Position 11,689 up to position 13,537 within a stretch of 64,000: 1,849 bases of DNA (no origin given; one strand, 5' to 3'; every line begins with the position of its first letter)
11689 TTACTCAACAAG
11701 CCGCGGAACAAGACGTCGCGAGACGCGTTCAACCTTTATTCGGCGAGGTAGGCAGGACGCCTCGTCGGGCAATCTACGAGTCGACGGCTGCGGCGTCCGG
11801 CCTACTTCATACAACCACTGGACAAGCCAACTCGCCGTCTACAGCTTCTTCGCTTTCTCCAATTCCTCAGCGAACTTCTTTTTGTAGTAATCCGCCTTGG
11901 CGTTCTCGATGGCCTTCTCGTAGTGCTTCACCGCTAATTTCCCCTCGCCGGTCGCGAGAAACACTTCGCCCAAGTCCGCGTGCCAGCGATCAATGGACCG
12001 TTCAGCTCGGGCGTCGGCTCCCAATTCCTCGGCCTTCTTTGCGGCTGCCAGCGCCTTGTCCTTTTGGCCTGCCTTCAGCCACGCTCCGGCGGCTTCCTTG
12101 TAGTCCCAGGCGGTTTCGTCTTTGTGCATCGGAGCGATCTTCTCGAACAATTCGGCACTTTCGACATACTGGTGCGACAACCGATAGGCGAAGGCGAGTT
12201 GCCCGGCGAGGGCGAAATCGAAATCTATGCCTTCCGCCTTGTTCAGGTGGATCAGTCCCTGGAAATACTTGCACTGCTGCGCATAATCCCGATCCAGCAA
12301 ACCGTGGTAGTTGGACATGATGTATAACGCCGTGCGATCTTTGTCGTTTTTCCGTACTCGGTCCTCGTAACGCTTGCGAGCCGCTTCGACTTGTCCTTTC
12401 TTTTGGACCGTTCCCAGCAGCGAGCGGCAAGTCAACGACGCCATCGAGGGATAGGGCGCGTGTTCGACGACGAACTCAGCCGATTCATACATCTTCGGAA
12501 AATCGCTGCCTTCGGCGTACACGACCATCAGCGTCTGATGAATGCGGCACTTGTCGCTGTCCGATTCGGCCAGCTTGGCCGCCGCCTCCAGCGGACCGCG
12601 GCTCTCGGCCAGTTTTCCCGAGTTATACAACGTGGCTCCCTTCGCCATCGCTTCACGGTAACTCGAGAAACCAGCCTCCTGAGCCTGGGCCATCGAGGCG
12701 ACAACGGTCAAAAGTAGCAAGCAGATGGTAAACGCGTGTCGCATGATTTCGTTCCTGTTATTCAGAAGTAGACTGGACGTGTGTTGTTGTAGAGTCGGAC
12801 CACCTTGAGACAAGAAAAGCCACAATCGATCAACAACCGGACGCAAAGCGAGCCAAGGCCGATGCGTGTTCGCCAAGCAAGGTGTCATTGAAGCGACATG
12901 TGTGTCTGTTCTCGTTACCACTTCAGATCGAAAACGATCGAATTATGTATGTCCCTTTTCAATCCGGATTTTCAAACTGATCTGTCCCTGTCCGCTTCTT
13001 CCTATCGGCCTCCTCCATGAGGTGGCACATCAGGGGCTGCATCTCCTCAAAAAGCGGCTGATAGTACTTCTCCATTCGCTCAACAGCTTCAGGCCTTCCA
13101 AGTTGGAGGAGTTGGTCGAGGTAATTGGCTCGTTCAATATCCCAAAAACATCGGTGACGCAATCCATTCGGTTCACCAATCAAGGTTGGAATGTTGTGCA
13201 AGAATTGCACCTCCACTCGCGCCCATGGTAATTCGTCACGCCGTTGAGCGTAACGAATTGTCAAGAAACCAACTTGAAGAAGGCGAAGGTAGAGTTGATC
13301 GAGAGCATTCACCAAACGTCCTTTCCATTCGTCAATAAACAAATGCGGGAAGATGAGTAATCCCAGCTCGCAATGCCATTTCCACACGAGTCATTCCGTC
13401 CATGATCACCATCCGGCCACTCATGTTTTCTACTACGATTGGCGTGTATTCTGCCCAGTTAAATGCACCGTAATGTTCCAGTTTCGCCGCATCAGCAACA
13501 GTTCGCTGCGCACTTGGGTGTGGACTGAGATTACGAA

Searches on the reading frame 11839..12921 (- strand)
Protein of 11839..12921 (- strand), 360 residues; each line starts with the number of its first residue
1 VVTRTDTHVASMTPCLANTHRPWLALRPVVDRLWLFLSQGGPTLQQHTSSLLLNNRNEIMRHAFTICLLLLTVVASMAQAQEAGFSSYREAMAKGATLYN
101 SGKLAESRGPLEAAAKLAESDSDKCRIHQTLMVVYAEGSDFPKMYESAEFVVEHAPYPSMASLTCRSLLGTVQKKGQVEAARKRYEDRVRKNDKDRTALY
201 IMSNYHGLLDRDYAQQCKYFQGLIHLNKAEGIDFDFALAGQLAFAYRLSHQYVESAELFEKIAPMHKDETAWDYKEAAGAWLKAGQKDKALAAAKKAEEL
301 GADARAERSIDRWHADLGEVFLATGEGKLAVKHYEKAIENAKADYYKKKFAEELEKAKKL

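Call 3: search_protein_families(library=pfam, proteins=[window:11839-12921:-], max_evalue=1)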
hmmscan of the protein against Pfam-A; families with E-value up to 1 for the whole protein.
window:11839-12921:- (360 aa): 7 families
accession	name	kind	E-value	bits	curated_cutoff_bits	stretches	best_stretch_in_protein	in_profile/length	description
PF13424.12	TPR_12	-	1e-06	29.3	30.1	2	314-342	48-76/77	Tetratricopeptide repeat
PF13176.12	TPR_7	-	0.0049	17.3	27.9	0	316-340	4-30/36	Tetratricopeptide repeat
PF00515.34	TPR_1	-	0.0083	16.4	27.8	1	315-339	5-29/34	Tetratricopeptide repeat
PF13428.12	TPR_14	-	0.0094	17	23.5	0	314-344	4-34/44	Tetratricopeptide repeat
PF10602.15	RPN7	-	0.15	12.2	29.6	1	306-341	31-66/174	26S proteasome subunit RPN7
PF07719.23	TPR_2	-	0.56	10.9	27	1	314-341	4-31/34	Tetratricopeptide repeat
PF13374.12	TPR_10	-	0.63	10.6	27.5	0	95-119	9-33/42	Tetratricopeptide repeat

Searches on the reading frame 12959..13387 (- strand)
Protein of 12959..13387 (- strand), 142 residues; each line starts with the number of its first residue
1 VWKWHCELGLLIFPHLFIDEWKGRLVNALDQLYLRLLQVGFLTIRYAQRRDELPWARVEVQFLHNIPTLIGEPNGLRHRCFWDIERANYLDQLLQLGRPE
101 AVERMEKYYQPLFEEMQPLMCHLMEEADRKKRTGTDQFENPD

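Call 3: search_protein_families(library=pfam, proteins=[window:12959-13387:-], max_evalue=1)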
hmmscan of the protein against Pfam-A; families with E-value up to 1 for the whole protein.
window:12959-13387:- (142 aa): 0 families

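Call 4: search_protein_families(library=ncbifam, proteins=[window:12959-13387:-], max_evalue=1)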
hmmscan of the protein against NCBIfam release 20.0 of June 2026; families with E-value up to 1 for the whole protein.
window:12959-13387:- (142 aa): 0 families

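Call 46: search_protein_families(library=pfam, proteins=[window:12962-13387:-], max_evalue=10)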
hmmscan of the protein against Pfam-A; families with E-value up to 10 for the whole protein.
seq(142 aa): 0 families
